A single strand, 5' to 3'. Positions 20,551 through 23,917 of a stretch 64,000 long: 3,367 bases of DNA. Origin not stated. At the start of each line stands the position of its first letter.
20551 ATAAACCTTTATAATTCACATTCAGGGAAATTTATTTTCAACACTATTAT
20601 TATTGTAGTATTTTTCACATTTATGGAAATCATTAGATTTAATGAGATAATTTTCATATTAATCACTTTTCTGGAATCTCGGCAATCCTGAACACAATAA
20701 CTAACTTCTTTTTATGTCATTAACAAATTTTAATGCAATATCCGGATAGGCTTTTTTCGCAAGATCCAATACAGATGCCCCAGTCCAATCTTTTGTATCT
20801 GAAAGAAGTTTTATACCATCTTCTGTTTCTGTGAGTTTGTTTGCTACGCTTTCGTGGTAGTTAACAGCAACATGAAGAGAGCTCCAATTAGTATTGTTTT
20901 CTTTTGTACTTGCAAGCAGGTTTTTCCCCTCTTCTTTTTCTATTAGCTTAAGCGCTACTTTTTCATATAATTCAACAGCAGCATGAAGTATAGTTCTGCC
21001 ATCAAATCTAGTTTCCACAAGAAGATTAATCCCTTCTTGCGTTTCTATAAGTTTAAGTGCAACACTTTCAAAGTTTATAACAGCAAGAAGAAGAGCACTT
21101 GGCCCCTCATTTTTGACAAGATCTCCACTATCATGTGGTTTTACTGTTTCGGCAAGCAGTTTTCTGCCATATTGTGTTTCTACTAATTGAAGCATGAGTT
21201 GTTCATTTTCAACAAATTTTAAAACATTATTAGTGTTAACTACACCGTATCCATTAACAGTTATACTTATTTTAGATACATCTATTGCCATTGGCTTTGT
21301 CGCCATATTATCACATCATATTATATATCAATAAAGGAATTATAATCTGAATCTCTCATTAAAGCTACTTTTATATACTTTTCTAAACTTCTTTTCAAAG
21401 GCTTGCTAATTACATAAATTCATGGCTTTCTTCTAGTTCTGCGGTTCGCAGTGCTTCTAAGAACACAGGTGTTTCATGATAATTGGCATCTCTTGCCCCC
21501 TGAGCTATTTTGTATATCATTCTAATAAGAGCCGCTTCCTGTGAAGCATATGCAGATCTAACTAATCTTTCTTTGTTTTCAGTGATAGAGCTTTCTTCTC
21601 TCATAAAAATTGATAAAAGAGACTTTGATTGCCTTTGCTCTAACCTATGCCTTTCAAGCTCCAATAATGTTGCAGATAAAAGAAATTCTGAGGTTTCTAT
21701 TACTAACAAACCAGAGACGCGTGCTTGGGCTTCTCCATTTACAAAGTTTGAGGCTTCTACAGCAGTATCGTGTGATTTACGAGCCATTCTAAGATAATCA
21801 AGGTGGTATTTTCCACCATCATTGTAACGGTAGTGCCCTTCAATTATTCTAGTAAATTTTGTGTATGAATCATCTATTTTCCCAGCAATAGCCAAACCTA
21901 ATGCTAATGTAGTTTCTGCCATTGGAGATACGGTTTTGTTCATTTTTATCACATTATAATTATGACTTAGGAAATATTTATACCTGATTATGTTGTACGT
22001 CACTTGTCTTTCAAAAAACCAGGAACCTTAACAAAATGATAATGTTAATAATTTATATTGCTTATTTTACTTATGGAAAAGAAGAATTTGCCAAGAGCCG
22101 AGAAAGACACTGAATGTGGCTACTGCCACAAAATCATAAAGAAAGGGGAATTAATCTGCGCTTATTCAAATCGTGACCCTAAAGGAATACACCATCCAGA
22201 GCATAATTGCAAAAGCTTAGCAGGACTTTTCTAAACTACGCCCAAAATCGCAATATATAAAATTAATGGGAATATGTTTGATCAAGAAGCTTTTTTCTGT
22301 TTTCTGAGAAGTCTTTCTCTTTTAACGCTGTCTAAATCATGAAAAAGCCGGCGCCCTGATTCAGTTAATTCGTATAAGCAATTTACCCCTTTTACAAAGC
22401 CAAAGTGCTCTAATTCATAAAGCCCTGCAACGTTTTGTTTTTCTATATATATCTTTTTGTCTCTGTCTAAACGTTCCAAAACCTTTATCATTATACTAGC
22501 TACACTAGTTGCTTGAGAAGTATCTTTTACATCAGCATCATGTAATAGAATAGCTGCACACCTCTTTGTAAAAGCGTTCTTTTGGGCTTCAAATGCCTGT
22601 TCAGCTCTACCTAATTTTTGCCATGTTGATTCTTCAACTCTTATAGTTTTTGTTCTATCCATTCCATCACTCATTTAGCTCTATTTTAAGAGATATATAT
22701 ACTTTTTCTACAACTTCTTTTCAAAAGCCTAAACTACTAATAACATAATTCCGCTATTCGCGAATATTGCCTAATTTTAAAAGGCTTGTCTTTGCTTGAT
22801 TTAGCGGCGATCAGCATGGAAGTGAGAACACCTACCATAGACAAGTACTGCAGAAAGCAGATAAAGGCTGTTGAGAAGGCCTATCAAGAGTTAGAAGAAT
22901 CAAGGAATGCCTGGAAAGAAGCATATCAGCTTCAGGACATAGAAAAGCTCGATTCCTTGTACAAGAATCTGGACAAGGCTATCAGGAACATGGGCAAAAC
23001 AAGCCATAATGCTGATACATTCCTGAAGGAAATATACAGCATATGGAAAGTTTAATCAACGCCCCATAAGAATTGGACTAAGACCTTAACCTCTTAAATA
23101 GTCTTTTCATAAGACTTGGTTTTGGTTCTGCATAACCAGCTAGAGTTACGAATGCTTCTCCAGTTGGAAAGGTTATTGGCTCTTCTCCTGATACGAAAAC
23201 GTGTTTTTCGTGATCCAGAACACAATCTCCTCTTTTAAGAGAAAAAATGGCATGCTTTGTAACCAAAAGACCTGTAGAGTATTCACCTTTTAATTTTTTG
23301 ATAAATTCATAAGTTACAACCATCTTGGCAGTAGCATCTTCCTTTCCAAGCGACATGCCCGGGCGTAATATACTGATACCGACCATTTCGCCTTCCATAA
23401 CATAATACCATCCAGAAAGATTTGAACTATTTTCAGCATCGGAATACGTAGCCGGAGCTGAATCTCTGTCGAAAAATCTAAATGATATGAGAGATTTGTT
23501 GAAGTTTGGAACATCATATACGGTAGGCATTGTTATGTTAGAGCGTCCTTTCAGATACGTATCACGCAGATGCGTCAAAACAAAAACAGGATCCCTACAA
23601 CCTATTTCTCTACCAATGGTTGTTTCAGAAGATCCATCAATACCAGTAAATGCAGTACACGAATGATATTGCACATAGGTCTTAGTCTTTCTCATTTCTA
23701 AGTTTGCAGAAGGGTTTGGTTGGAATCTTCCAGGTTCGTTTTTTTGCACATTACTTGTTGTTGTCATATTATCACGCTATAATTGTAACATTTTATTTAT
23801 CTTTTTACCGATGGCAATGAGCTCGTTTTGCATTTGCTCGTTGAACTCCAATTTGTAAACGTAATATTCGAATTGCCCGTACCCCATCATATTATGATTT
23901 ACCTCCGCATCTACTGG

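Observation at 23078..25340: ORFan operon built around a tandemly amplified small-protein family (best candidate for an undescribed system)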

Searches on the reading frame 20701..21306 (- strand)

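Call 3: search_protein_families(library=pfam, proteins=[window:20701-21306:-], max_evalue=1)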
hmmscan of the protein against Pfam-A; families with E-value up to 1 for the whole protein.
window:20701-21306:- (201 aa): 4 families
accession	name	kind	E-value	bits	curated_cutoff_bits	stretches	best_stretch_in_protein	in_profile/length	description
PF12796.13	Ank_2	-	8e-08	33.2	27.3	2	100-160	27-81/90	Ankyrin repeats (3 copies)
PF00023.36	Ank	-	0.0053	17.5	21.1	0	102-131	1-29/33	Ankyrin repeat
PF06176.17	WaaY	-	0.12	12.4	20.3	1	8-96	42-131/229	Lipopolysaccharide core biosynthesis protein (WaaY)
PF08719.17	NADAR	-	0.13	13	35.1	0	20-53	90-121/163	NADAR domain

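Call 4: search_protein_families(library=phrogs, proteins=[window:20701-21306:-], max_evalue=1)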
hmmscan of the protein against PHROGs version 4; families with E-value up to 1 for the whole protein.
window:20701-21306:- (201 aa): 1 family
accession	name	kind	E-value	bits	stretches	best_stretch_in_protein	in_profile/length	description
phrog_31636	-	unknown function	0.2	12.9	1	119-168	17-65/91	-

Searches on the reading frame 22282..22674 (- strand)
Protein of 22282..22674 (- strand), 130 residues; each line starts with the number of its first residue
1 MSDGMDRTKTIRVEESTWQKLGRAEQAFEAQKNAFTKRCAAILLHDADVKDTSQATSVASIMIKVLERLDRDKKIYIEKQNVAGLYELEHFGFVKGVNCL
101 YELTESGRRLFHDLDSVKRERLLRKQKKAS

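Call 3: search_protein_families(library=pfam, proteins=[window:22282-22674:-], max_evalue=1)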
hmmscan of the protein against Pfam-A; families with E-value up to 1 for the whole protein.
window:22282-22674:- (130 aa): 1 family
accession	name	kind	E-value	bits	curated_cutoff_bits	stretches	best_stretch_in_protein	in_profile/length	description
PF14947.12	HTH_45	-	0.044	14.2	25.5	1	86-120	41-75/77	Winged helix-turn-helix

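Call 4: search_protein_families(library=phrogs, proteins=[window:22282-22674:-], max_evalue=1)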
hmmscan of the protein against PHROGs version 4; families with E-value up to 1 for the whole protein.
window:22282-22674:- (130 aa): 2 families
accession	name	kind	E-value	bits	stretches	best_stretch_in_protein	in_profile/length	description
phrog_34088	-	unknown function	0.058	14.6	1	54-95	29-69/109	-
phrog_33785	-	unknown function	0.44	11.4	0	62-78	12-28/48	-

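Call 17: search_protein_families(library=ncbifam, proteins=[window:22282-22674:-], max_evalue=1)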
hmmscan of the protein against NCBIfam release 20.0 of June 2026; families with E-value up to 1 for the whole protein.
window:22282-22674:- (130 aa): 0 families

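Call 18: search_protein_families(library=padloc, proteins=[window:22282-22674:-], max_evalue=1)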
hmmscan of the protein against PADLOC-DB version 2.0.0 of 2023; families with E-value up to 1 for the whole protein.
window:22282-22674:- (130 aa): 1 family
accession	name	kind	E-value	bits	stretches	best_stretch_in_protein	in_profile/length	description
PDLC01730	typeIV_DinG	-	0.016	11.5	1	4-76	50-120/802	Csf4_1_IVA1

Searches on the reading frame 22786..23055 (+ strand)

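Call 3: search_protein_families(library=pfam, proteins=[window:22786-23055:+], max_evalue=1)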
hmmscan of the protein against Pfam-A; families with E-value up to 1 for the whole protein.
window:22786-23055:+ (89 aa): 5 families
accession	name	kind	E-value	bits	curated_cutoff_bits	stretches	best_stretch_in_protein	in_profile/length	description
PF16789.10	YscO-like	-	0.014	15.8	27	1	19-70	90-139/161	YscO-like protein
PF02996.22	Prefoldin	-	0.043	14.2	23.2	1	19-48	79-108/120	Prefoldin subunit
PF21491.2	MIMI_R596-like_C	-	0.094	13.1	27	1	19-66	50-97/107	Mimivirus sulfhydryl oxidase R596-like, C-terminal domain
PF22743.2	PspAA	-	0.13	13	27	1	24-74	9-59/92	PspA-Associated protein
PF03961.19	FapA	-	0.24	11.4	31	1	13-83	145-215/272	Flagellar Assembly Protein A beta solenoid domain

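Call 4: search_protein_families(library=phrogs, proteins=[window:22786-23055:+], max_evalue=1)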
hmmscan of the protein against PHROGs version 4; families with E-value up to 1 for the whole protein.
window:22786-23055:+ (89 aa): 9 families
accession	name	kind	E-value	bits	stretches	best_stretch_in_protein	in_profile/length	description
phrog_20471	-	unknown function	0.0055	17.7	1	23-78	5-61/134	-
phrog_25863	-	DNA, RNA and nucleotide metabolism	0.028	15.4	1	45-87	93-135/170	replication protein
phrog_1047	-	tail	0.043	12.8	1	23-86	87-152/1251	tail associated lysin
phrog_18317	-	DNA, RNA and nucleotide metabolism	0.046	14.6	1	42-88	116-160/187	Holliday junction resolvase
phrog_25136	-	unknown function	0.048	14.7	1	50-73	38-62/81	-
phrog_6391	-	unknown function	0.098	13.8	1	46-68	22-44/49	-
phrog_12559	-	head and packaging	0.12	13.4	1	14-67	55-105/140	terminase small subunit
phrog_4068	-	unknown function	0.2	13.4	1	22-68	5-50/89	-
phrog_8447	-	unknown function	0.24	12.4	1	55-73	1-18/44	-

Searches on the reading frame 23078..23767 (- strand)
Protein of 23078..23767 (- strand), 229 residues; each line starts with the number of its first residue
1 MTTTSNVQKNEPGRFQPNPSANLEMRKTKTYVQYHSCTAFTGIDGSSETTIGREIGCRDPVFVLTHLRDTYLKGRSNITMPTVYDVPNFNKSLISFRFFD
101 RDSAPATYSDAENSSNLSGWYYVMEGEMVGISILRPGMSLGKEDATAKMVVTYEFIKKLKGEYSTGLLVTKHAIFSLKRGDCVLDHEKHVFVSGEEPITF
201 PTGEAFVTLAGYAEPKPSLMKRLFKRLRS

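Call 3: search_protein_families(library=pfam, proteins=[window:23078-23767:-], max_evalue=1)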
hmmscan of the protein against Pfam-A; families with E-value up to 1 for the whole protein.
window:23078-23767:- (229 aa): 0 families

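Call 4: search_protein_families(library=phrogs, proteins=[window:23078-23767:-], max_evalue=1)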
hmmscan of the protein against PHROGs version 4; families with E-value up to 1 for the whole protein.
window:23078-23767:- (229 aa): 0 families

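Call 17: search_protein_families(library=ncbifam, proteins=[window:23078-23767:-], max_evalue=1)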
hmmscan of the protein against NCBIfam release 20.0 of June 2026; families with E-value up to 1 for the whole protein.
window:23078-23767:- (229 aa): 0 families

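Call 18: search_protein_families(library=padloc, proteins=[window:23078-23767:-], max_evalue=1)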
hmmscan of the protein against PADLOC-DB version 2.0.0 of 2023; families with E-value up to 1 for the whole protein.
window:23078-23767:- (229 aa): 0 families

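Call 59: find_homologous_proteins(query=window:23078-23767:-, max_evalue=0.1)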
Query window:23078-23767:- (229 aa): 1 proteins with E <= 0.1 among 114 candidates.
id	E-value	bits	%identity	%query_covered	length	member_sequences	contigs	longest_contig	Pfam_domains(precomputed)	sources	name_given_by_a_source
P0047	8.4e-94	331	100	66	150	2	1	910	-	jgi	jgi:hypothetical protein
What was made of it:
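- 23078..23767 (-): g5: 229-aa soluble orphan protein (pI 8.9), last gene of the operon. Only a self fragment was found among 5.8 billion clusters (call 59).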

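Call 87: search_solved_structures(query=window:23078-23767:-, max_evalue=10)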
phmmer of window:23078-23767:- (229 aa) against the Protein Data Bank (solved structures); distinct sequences matched with E-value up to 10: 1.
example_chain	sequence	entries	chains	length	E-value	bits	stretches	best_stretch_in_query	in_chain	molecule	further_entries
1mt0_A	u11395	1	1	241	2.1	10.6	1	130-165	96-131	Hemolysin secretion ATP-binding protein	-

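Call 89: find_related_loci(query=window:23078-23767:-, collection=viral_contigs, flank=5000)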
Query window:23078-23767:- (229 aa) in viral_contigs; peptide patterns used: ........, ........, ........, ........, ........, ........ (x = any residue, [..] = any of these).
6 stretches matched a pattern, but none encodes a relative of the query by tblastn (E <= 1e-3).
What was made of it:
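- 23078..23767 (-): No family hits (calls 3, 4, 17, 18), no PDB sequence hit (call 87) and no viral contig hit (call 89).
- Tried and rejected: With g5 on viral contigs it found nothing (call 89).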
